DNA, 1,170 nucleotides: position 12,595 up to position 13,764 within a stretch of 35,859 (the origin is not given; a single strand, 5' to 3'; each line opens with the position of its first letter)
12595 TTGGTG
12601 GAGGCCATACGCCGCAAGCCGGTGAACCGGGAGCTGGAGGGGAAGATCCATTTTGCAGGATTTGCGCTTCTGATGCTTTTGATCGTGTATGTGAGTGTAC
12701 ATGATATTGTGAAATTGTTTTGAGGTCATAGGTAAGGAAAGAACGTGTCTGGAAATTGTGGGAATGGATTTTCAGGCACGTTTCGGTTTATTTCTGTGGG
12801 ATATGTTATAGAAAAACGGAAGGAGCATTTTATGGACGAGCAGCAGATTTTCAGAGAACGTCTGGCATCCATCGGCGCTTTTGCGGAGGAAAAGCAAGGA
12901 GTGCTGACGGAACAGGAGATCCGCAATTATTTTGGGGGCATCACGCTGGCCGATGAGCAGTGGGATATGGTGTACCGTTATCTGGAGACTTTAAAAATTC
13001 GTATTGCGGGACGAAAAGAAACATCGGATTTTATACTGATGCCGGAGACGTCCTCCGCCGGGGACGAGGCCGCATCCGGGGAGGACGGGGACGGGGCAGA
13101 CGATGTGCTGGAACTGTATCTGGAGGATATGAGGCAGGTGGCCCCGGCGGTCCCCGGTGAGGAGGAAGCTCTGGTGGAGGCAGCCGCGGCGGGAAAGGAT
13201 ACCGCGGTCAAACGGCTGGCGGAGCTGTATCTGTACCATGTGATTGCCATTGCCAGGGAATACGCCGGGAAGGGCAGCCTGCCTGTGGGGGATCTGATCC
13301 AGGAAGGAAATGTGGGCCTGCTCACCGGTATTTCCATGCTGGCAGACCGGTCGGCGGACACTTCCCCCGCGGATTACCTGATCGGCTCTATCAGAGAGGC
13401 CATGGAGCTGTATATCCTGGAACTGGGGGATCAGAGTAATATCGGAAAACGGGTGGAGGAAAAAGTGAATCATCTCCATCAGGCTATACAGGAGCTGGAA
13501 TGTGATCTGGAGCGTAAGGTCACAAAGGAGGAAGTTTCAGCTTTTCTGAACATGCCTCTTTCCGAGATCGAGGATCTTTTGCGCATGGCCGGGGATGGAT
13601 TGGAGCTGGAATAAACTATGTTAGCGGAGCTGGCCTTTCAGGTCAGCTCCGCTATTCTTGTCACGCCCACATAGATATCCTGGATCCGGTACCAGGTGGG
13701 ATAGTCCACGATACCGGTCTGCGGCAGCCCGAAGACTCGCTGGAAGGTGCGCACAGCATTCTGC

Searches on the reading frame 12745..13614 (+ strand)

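Call 78: search_protein_families(library=pfam, proteins=[window:12745-13614:+], max_evalue=0.00001)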
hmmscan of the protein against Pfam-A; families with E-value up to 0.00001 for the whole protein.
window:12745-13614:+ (289 aa): 1 family
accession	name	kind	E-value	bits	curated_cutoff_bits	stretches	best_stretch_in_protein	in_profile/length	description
PF04539.22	Sigma70_r3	-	3e-06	27.7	25.3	1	239-282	1-44/78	Sigma-70 region 3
